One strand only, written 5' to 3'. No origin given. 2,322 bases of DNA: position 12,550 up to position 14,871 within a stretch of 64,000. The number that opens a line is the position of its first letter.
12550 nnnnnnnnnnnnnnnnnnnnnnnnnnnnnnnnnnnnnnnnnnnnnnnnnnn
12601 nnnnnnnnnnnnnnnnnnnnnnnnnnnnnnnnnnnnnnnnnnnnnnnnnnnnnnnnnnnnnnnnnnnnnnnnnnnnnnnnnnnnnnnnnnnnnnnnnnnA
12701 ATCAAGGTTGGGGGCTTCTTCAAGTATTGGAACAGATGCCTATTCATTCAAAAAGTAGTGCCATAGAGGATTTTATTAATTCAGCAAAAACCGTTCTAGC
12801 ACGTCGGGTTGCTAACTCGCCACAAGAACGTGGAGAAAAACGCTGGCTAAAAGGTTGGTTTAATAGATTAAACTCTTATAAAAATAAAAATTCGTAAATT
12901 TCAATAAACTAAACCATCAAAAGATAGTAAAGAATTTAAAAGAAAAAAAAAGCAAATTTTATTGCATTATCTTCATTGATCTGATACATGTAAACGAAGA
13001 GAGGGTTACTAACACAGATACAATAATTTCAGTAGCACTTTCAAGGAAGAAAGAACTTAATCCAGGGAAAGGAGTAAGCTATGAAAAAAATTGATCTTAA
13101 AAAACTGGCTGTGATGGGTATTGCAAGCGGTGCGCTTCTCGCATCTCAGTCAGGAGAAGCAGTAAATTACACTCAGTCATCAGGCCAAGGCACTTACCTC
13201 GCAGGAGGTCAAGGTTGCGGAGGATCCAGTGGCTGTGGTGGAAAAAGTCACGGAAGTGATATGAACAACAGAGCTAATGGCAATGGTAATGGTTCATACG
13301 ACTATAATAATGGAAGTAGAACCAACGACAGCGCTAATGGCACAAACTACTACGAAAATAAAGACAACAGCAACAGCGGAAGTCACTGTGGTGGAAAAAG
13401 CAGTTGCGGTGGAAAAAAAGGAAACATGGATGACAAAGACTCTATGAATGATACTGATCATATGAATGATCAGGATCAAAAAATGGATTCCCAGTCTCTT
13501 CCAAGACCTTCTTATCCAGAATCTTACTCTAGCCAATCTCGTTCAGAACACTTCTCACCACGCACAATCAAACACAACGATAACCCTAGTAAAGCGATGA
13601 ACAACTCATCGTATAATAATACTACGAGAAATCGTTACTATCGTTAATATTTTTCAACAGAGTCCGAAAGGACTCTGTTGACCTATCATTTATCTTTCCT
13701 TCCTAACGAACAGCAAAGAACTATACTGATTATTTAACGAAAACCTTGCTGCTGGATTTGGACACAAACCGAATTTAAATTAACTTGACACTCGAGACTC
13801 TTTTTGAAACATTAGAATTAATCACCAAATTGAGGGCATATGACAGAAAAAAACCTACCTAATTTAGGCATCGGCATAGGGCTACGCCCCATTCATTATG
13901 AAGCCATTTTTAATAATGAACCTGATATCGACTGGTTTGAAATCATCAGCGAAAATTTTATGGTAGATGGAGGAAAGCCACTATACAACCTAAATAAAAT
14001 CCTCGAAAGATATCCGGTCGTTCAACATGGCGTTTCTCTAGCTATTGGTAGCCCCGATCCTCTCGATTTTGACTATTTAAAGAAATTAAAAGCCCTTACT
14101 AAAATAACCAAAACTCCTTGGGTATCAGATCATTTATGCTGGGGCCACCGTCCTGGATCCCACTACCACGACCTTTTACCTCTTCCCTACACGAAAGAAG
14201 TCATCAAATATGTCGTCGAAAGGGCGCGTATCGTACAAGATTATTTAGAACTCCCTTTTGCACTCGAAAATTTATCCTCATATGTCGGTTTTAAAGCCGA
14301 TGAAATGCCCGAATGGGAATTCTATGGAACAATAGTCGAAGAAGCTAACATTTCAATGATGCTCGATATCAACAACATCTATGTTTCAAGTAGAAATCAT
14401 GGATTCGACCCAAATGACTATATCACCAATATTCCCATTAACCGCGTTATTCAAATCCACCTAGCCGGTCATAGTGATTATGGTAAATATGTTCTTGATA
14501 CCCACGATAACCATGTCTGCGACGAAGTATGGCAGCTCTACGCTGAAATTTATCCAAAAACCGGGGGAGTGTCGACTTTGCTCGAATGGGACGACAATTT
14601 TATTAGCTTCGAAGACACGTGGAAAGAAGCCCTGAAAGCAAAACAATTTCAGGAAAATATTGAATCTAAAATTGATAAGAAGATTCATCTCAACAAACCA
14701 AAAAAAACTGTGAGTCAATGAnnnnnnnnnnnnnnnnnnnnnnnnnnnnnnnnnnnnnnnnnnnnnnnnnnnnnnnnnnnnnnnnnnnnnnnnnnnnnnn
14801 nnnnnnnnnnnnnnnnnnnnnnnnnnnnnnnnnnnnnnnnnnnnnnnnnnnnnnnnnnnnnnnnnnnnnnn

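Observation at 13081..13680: Atypical precursor: long low-complexity N/G/S/D/H-rich body, two C-x5-C modules, strong SD and a post-stop hairpin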

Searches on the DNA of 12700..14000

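Call 61: search_rna_families(source=window, start=12700, end=14000, threshold=evalue, max_evalue=1)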
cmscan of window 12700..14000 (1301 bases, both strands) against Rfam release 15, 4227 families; matches with E-value up to 1: 1.
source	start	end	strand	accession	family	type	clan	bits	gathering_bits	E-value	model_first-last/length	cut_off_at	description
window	13500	13565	-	RF01281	snoR35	Gene; snRNA; snoRNA; CD-box;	CL00053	19.7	40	0.22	1-81/81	no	Small nucleolar RNA snoR35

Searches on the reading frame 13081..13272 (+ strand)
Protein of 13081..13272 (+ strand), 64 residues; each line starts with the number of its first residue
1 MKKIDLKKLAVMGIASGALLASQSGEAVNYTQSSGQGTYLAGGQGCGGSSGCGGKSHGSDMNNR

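Call 39: find_homologous_proteins(query=A1, max_evalue=0.01)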
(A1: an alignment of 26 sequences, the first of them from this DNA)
Query A1 (26 sequences) (64 aa, profile of the alignment): 5 proteins with E <= 0.01 among 1902 candidates.
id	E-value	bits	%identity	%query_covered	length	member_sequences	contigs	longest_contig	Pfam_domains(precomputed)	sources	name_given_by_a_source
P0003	3.0e-16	77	88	13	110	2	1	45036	-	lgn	-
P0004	1.1e-10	59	34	95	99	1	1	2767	-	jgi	jgi:hypothetical protein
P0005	8.0e-9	53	42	84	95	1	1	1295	-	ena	-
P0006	1.1e-8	52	39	69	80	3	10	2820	-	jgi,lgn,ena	-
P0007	1.8e-7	49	28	100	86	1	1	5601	-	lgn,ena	-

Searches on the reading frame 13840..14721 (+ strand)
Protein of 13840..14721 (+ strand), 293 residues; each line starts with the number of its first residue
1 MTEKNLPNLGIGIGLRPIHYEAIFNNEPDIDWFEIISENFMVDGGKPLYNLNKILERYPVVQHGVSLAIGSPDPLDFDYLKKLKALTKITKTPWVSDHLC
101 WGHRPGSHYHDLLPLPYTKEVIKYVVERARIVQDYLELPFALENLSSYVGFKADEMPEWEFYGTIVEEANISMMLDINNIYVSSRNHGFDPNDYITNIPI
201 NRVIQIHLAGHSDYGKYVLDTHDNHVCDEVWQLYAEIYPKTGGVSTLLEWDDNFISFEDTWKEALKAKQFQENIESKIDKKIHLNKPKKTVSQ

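Call 3: search_protein_families(library=ncbifam, proteins=[window:13840-14721:+], max_evalue=1)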
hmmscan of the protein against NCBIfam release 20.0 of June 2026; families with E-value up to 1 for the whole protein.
window:13840-14721:+ (293 aa): 5 families
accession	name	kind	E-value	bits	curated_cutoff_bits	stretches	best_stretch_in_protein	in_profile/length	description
NF050167.1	MNIO_BufB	equivalog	3e-97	325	310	1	11-267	1-261/262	MNIO family bufferin maturase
NF003818.2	PRK05409.1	equivalog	2.4e-72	243.7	360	1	11-270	2-263/264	HvfB family MNIO-type RiPP peptide maturase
NF050151.1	RiPP_MNIO_ApyH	equivalog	5.6e-25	88.1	400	1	11-242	13-250/283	multinuclear non-heme iron-dependent oxidative enzyme ApyH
NF050165.1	MNIO_ChrH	equivalog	2.5e-17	63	600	1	78-240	79-246/363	MNIO family chryseobactin maturase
TIGR04159.2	methbact_MbnB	equivalog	3.5e-12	46.4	325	1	26-236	19-223/261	methanobactin biosynthesis protein MbnB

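Call 4: search_protein_families(library=pfam, proteins=[window:13840-14721:+], max_evalue=1)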
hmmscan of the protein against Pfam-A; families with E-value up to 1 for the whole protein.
window:13840-14721:+ (293 aa): 1 family
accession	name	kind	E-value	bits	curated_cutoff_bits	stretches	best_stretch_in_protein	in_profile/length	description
PF05114.20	MbnB_TglH_ChrH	-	4.8e-104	347.7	25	1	10-271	1-262/263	RiPP precursor modification enzyme MbnB/TglH/ChrH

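Call 6: find_related_loci(query=window:13840-14721:+, collection=genome_contigs, flank=4000)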
Query window:13840-14721:+ (293 aa) in genome_contigs; peptide patterns used: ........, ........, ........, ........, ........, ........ (x = any residue, [..] = any of these).
322 stretches matched a pattern; 140 encode a relative of the query (tblastn E <= 1e-3); the best 80 are kept; 80 distinct loci.
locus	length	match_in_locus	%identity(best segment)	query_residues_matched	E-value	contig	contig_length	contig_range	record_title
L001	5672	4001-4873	83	1-291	1e-167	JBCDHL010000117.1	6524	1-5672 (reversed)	MAG: Chlamydiota bacterium isolate P01_H01_bin.155 k141_1859821_length_6524_cov_6.0000, whole genome shotgun sequence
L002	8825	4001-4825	80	1-275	4e-155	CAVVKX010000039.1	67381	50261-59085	MAG: uncultured Parachlamydiaceae bacterium isolate MFD04780.bin.2.26 genome assembly, contig: contig_62500, whole genom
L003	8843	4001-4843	78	1-281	4e-155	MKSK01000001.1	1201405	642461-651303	MAG: Chlamydiales bacterium 38-26 SCNpilot_expt_500_p_scaffold_0, whole genome shotgun sequence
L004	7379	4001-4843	79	4-284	1e-154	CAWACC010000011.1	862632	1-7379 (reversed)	MAG: uncultured Parachlamydiaceae bacterium isolate MFD09286.bin.2.11 genome assembly, contig: contig_62823, whole genom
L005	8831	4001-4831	79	1-277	6e-154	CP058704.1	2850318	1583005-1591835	MAG: Parachlamydiaceae bacterium isolate SSA5 chromosome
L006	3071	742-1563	80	4-277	2e-161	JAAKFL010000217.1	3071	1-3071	MAG: Chlamydiae bacterium isolate K940_chlam_3 K940chlam3_217, whole genome shotgun sequence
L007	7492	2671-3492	80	1-274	9e-154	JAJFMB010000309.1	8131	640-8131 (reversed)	MAG: Chlamydiae bacterium isolate OFTM56 OFTM56_308, whole genome shotgun sequence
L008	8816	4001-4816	81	2-273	4e-152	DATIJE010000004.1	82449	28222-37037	MAG TPA_asm: Rhabdochlamydiaceae bacterium isolate SMAG_U15683 k141_417994, whole genome shotgun sequence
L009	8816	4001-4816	79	1-272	1e-151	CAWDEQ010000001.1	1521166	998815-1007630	MAG: uncultured Parachlamydiaceae bacterium isolate MFD05580.bin.1.8 genome assembly, contig: contig_10034, whole genome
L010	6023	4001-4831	79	1-277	5e-151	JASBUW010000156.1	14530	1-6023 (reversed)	MAG: Parachlamydiaceae bacterium isolate BWSM_84 k141_671852, whole genome shotgun sequence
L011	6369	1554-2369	78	5-276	9e-151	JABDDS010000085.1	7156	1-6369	MAG: Chlamydiae bacterium isolate BWMinHeated_Nextera45_MAG1 3300020889.a:Ga0207113_1239, whole genome shotgun sequence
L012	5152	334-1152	80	4-276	8e-151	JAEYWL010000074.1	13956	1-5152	MAG: Verrucomicrobia bacterium isolate OH_CBlB_266 k127_2498735, whole genome shotgun sequence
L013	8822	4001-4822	80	1-274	4e-150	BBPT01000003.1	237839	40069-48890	Parachlamydiaceae bacterium HS-T3 DNA, contig: NODE_3, whole genome shotgun sequence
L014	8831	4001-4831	78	5-281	6e-150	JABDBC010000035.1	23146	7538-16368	MAG: Chlamydiae bacterium isolate BWMinControl_Nextera80_MAG2 3300020740.a:Ga0207056_1050, whole genome shotgun sequence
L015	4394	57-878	77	1-274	7e-153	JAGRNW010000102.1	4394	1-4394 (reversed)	MAG: Chlamydiia bacterium isolate HKST-UBA02 NODE_102_length_4394_cov_3.833218, whole genome shotgun sequence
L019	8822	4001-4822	77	2-275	1e-147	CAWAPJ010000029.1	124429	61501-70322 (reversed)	MAG: Waddliaceae bacterium isolate MFD02923.bin.2.37 genome assembly, contig: contig_26385, whole genome shotgun sequenc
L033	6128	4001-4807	75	4-272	4e-142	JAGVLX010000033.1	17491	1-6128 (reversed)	MAG: Parachlamydiales bacterium isolate SW_13 c_000000008962, whole genome shotgun sequence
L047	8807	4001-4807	73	8-277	6e-136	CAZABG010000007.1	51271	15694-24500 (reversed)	MAG TPA_asm: uncultured bacterium isolate SRP296810_co1_394 genome assembly, contig: NODE_517_length_51271_cov_5.518998,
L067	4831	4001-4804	56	6-273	7e-105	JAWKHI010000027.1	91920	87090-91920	MAG: Bryobacteraceae bacterium isolate BC2.138 BC2.138.fa-27, whole genome shotgun sequence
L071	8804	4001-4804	55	7-274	9e-99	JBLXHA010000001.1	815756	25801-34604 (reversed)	MAG: Verrucomicrobiales bacterium isolate ET05-10 T05maxbin_out.040RE.5K@1, whole genome shotgun sequence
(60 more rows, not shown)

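Call 22: search_protein_families(library=ncbifam, proteins=[L001:3486-3974:+, L001:2985-3371:+, L006:182-700:+, L067:3538-3924:+, L019:2961-3422:+, L013:2896-3471:+, L033:2871-3233:+, L047:3170-3496:+, L071:3449-3883:+], max_evalue=1)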
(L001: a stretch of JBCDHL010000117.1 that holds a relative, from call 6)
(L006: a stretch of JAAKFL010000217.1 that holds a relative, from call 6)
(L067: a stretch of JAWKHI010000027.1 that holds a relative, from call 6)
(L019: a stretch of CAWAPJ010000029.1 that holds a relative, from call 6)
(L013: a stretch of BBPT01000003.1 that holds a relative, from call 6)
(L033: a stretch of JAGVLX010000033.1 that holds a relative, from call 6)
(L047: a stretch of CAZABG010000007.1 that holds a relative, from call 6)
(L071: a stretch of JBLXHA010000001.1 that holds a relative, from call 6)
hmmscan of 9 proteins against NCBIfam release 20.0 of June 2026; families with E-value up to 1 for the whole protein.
L001:3486-3974:+ (162 aa): 1 family
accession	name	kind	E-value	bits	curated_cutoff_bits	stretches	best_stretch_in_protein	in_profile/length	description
NF050166.1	Cu_RiPP_BufA2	equivalog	2.3e-09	37.3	60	1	101-143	27-69/79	BufA2 family periplasmic bufferin-type metallophore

L001:2985-3371:+ (128 aa): 1 family
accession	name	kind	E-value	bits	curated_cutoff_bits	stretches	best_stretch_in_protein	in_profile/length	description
NF058595.1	invert_tail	domain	0.29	11.5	37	1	18-67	36-86/113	lipo-invert putative C-terminal anchoring domain-containing protein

L006:182-700:+ (172 aa): 1 family
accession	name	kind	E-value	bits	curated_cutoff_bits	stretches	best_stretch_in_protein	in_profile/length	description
NF050166.1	Cu_RiPP_BufA2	equivalog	5.6e-09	36.1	60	1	105-140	27-62/79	BufA2 family periplasmic bufferin-type metallophore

L067:3538-3924:+ (128 aa): 2 families
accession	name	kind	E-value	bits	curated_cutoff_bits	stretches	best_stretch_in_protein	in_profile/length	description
NF050166.1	Cu_RiPP_BufA2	equivalog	6.1e-16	58.4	60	2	9-79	3-71/79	BufA2 family periplasmic bufferin-type metallophore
TIGR01409.1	TAT_signal_seq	domain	0.012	15.9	16.7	1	2-23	2-28/29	twin-arginine translocation signal domain-containing protein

L019:2961-3422:+ (153 aa): 0 families

L013:2896-3471:+ (191 aa): 0 families

L033:2871-3233:+ (120 aa): 1 family
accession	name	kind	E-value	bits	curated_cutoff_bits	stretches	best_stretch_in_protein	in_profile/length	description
NF050137.2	KCGExKCG_twice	domain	0.0098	15.6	19.5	1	44-55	2-13/29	HvfA family oxazolone/thioamide-modified RiPP metallophore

L047:3170-3496:+ (108 aa): 3 families
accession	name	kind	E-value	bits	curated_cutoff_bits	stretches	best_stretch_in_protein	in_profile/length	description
NF041742.1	WGxxGxxG_fam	subfamily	0.00083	19.9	35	1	1-68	1-46/69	WGxxGxxG family protein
NF053819.1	EF0750_LPXTG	subfamily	0.0051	17.3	47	1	1-77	1-68/105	EF2685/EF0750 family sortase-dependent surface protein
NF010254.0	PRK13700.1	subfamily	0.14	10.6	1221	1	35-104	620-678/735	F-type conjugal transfer protein TraD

L071:3449-3883:+ (144 aa): 3 families
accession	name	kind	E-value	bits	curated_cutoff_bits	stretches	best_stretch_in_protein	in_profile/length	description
NF050166.1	Cu_RiPP_BufA2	equivalog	5.1e-06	26.6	60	3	66-96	36-65/79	BufA2 family periplasmic bufferin-type metallophore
TIGR02811.1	formate_TAT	hypoth_equivalog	0.014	15.8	48.45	1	1-32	1-31/66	formate dehydrogenase region TAT target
TIGR03601.1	B_an_ocin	subfamily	0.047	14.3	35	1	15-104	4-86/88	heterocycloanthracin/sonorensin family bacteriocin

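Call 23: search_protein_families(library=pfam, proteins=[L001:3486-3974:+, L001:2985-3371:+, L006:182-700:+, L067:3538-3924:+, L019:2961-3422:+, L013:2896-3471:+, L033:2871-3233:+, L047:3170-3496:+, L071:3449-3883:+], max_evalue=1)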
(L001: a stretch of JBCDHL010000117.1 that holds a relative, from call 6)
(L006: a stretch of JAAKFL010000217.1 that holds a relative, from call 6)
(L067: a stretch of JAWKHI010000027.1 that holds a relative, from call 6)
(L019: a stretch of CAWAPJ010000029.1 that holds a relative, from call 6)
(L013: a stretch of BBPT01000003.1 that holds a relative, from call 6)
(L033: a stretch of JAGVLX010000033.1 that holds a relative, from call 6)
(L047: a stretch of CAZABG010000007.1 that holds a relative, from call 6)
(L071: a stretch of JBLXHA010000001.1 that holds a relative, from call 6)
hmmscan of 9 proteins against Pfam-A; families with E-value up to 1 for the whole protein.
L001:3486-3974:+ (162 aa): 0 families

L001:2985-3371:+ (128 aa): 3 families
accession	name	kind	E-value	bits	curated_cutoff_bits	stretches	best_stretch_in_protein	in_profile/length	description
PF07859.19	Abhydrolase_3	-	0.12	12.5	25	1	3-41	67-105/210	alpha/beta hydrolase fold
PF22807.2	TrAA12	-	0.12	11.1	30.9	1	47-95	389-436/463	TrAA12-like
PF22584.1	CFAP143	-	0.14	12.3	27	1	4-94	76-167/437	Cilia- and flagella-associated protein 143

L006:182-700:+ (172 aa): 0 families

L067:3538-3924:+ (128 aa): 1 family
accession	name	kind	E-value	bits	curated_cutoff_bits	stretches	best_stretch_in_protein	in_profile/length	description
PF24646.2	DUF7640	-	0.21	12.3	28.1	1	35-109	16-89/121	Domain of unknown function (DUF7640)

L019:2961-3422:+ (153 aa): 0 families

L013:2896-3471:+ (191 aa): 0 families

L033:2871-3233:+ (120 aa): 0 families

L047:3170-3496:+ (108 aa): 1 family
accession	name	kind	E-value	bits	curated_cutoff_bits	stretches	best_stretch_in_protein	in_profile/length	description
PF07117.17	DUF1373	-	0.1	14.2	28.9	1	8-75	3-55/145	Protein of unknown function (DUF1373)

L071:3449-3883:+ (144 aa): 0 families

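Call 25: search_solved_structures(query=window:13840-14721:+, max_evalue=0.00001, show_alignments=1)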
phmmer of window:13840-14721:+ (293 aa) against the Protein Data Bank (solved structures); distinct sequences matched with E-value up to 0.00001: 4.
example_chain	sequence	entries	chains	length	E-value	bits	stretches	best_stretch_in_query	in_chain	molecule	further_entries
3bww_A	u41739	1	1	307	4.6e-51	177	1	10-214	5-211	Protein of unknown function DUF692/COG3220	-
8hci_D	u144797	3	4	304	1.4e-23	86.7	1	10-251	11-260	DUF692 family protein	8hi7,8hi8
7dz9_B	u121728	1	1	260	1.5e-06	30.8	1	28-255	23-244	cpMbnB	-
7dz9_A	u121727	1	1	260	1.5e-06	30.8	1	28-255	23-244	MbnB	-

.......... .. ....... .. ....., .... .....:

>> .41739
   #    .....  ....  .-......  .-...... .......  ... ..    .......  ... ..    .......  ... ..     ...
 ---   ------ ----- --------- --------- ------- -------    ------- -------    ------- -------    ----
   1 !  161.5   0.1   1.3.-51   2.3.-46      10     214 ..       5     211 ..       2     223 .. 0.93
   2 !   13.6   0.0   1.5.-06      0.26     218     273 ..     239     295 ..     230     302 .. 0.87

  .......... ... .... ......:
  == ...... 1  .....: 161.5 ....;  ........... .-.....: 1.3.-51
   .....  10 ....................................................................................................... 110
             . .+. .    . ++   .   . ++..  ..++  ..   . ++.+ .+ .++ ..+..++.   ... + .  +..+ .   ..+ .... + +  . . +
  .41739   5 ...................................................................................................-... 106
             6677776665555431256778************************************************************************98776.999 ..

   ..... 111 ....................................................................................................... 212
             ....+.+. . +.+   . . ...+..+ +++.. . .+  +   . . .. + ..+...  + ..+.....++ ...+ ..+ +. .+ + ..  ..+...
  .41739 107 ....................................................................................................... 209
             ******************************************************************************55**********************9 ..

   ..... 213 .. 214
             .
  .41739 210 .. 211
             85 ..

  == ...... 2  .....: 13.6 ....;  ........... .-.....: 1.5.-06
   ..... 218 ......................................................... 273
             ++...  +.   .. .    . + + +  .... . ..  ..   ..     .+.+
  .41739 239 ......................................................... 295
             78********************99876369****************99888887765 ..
